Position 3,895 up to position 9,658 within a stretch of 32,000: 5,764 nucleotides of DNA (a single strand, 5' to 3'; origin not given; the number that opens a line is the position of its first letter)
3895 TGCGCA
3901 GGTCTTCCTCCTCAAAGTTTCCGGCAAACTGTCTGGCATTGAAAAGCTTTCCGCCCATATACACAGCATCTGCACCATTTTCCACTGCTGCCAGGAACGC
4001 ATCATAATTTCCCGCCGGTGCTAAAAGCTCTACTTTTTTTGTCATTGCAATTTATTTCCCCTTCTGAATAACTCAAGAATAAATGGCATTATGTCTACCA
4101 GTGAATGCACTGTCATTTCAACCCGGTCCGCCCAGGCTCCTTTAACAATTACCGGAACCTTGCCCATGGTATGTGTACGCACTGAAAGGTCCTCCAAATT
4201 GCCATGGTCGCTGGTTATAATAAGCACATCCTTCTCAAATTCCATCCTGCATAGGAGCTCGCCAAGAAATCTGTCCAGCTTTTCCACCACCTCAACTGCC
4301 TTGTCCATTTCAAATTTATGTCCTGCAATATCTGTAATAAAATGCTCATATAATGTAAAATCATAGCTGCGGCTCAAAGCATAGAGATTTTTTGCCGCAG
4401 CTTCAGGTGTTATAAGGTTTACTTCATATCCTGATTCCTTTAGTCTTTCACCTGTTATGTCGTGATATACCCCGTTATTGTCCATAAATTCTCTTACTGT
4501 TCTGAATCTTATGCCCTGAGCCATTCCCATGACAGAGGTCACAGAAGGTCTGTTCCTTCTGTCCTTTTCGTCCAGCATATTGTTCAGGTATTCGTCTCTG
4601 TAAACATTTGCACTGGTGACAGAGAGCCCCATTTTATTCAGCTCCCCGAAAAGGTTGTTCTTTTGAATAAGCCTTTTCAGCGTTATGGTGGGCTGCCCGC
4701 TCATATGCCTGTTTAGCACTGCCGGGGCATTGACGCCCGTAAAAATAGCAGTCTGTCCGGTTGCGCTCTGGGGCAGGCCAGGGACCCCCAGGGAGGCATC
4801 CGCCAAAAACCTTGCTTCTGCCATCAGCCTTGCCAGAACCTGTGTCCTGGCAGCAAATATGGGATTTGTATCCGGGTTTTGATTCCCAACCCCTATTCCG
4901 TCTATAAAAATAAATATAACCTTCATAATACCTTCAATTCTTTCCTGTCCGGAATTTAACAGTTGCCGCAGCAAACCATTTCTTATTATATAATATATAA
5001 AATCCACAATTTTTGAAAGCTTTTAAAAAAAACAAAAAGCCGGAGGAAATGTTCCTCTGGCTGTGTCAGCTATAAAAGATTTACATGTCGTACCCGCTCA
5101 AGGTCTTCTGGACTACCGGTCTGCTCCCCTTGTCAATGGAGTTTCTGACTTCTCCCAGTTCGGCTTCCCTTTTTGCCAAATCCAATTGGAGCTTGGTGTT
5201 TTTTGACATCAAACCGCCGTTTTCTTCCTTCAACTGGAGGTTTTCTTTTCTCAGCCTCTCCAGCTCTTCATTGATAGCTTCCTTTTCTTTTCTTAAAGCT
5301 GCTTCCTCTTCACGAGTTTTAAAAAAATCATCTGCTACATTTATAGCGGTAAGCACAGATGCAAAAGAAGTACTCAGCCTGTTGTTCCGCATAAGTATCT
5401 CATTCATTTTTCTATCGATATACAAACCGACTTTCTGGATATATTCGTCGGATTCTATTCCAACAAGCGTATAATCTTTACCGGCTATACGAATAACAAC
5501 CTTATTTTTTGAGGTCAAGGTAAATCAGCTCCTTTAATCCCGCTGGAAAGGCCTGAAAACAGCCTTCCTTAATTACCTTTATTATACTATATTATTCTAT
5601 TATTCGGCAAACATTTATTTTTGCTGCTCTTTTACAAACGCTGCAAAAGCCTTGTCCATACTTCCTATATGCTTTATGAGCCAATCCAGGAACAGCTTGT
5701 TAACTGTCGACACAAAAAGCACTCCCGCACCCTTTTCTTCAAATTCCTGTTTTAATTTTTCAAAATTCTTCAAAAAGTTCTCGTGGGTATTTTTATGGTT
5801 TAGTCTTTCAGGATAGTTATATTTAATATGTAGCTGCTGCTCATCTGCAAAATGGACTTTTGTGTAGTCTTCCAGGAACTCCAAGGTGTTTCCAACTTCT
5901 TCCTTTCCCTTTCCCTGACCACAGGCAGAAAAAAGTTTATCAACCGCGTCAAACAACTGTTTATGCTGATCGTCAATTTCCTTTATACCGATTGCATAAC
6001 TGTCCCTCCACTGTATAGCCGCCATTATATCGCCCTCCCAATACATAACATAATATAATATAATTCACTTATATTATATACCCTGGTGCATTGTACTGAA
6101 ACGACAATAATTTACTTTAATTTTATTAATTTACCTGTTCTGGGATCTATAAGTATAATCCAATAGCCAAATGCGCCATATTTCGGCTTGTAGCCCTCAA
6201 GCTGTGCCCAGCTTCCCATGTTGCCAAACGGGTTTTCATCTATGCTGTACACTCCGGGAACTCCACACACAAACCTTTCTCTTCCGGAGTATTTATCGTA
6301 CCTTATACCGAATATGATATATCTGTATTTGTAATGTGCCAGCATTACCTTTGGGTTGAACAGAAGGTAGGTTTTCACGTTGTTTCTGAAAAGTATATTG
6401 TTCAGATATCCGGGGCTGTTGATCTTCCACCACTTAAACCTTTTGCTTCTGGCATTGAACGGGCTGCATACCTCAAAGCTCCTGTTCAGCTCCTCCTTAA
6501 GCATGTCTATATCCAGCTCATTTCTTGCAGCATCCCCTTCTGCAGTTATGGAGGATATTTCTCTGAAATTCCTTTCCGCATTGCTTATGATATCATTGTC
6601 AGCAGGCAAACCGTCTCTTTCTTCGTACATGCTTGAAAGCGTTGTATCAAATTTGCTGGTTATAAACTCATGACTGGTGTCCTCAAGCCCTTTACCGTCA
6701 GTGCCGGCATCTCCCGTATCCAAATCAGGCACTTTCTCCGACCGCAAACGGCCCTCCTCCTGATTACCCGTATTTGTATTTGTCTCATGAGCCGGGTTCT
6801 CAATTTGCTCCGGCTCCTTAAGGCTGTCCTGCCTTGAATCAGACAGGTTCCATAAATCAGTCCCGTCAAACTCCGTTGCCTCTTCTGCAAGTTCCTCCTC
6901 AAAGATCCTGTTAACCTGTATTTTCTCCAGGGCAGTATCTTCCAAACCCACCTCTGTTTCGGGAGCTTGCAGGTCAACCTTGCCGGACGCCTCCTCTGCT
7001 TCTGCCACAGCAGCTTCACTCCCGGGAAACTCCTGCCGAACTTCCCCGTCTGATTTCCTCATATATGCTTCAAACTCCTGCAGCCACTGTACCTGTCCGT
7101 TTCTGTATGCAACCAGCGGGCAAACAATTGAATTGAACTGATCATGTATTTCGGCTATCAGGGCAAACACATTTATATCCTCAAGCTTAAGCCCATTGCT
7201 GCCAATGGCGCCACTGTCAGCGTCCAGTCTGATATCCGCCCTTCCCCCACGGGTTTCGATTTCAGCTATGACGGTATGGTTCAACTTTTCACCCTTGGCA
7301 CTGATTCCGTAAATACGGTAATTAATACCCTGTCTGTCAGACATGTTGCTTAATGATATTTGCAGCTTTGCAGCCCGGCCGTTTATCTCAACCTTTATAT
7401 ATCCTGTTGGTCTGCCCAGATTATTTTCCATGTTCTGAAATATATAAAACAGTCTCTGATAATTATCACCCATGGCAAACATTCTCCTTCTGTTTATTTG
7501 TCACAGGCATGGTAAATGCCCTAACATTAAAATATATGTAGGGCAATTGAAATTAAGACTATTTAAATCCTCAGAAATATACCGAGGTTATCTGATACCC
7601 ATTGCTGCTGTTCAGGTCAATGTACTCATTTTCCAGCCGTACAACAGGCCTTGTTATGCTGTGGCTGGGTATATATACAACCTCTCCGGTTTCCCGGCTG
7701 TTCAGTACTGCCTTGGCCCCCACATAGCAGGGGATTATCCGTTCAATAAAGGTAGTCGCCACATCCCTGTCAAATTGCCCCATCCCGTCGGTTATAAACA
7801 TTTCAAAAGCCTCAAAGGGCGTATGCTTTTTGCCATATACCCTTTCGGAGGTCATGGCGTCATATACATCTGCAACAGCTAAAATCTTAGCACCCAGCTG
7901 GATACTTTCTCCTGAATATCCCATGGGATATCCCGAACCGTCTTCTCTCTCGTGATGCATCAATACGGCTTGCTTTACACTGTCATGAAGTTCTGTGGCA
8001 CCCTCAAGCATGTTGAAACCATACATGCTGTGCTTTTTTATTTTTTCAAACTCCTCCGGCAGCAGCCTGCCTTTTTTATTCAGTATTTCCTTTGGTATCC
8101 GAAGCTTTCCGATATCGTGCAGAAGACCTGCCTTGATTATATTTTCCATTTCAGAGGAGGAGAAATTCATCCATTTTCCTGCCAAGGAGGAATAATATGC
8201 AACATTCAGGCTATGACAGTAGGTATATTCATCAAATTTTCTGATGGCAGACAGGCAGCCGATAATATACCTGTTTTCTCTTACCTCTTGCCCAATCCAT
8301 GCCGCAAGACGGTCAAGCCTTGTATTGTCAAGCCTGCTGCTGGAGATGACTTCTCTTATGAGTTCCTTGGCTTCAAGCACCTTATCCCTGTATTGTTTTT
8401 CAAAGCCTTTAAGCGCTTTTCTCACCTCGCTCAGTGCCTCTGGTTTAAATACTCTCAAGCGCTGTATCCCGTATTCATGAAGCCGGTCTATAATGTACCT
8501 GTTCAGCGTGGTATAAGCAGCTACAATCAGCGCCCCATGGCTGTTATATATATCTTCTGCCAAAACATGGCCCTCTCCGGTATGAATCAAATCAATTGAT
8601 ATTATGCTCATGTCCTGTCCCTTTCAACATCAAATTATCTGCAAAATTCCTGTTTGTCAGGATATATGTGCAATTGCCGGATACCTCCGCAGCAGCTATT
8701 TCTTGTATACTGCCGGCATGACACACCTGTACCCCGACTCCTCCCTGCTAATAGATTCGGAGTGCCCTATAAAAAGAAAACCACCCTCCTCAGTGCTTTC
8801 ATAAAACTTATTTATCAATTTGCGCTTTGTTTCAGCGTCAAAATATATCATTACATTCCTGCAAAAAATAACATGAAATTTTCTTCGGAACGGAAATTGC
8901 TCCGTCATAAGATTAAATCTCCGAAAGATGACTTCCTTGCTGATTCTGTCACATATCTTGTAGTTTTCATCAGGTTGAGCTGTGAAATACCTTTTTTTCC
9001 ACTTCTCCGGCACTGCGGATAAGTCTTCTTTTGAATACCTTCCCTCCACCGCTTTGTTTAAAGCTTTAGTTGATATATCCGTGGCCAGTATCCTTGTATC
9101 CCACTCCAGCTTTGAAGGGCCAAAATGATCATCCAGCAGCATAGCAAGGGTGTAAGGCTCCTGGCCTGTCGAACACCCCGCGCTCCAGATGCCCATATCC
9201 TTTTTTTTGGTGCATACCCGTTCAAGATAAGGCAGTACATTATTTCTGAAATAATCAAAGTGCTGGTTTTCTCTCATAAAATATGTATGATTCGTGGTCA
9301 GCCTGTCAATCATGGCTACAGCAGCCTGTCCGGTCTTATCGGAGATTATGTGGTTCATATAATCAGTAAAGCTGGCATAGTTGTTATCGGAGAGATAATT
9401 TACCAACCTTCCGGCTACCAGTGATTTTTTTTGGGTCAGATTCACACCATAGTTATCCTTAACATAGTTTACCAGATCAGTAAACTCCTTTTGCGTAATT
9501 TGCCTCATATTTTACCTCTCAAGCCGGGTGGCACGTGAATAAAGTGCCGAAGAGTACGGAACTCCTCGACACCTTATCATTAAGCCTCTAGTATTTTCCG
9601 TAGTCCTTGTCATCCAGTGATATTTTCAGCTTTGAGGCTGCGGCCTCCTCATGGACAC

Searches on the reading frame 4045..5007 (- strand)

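Call 45: search_protein_families(library=pfam, proteins=[window:4045-5007:-], max_evalue=0.00001)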
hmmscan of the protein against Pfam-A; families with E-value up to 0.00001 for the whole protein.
window:4045-5007:- (321 aa): 1 family
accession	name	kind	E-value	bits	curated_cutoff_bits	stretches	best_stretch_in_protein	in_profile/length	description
PF01676.23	Metalloenzyme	-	1.6e-22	80.6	24.3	1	28-314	1-248/252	Metalloenzyme superfamily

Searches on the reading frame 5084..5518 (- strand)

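Call 45: search_protein_families(library=pfam, proteins=[window:5084-5518:-], max_evalue=0.00001)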
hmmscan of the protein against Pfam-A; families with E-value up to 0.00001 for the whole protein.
window:5084-5518:- (145 aa): 1 family
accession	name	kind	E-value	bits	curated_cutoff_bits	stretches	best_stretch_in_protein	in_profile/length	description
PF05164.18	ZapA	-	1.1e-20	74.1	23.8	1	7-92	1-87/88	Cell division protein ZapA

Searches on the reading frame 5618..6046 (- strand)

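Call 45: search_protein_families(library=pfam, proteins=[window:5618-6046:-], max_evalue=0.00001)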
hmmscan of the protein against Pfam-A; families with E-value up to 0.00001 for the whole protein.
window:5618-6046:- (143 aa): 1 family
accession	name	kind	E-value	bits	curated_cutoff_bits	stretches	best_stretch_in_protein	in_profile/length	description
PF01814.28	Hemerythrin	-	2.9e-11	44.4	25.3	1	20-135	2-124/127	Hemerythrin HHE cation binding domain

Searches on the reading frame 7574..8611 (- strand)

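Call 45: search_protein_families(library=pfam, proteins=[window:7574-8611:-], max_evalue=0.00001)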
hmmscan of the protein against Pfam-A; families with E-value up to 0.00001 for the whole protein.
window:7574-8611:- (346 aa): 2 families
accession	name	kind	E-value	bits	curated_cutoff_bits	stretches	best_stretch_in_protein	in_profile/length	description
PF13487.12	HD_5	-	4e-32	111.7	27.2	1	139-284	23-170/170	HD domain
PF01966.28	HD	-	5.1e-21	75.6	22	1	130-253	1-116/116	HD domain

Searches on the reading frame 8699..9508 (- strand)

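Call 45: search_protein_families(library=pfam, proteins=[window:8699-9508:-], max_evalue=0.00001)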
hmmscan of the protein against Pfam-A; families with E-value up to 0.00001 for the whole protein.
window:8699-9508:- (270 aa): 2 families
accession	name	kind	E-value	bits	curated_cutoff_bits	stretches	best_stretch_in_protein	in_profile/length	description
PF01739.24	CheR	-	4e-64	216.1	27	1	73-261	1-187/195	CheR methyltransferase, SAM binding domain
PF03705.20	CheR_N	-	1e-09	38.4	27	1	8-58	2-53/53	CheR methyltransferase, all-alpha domain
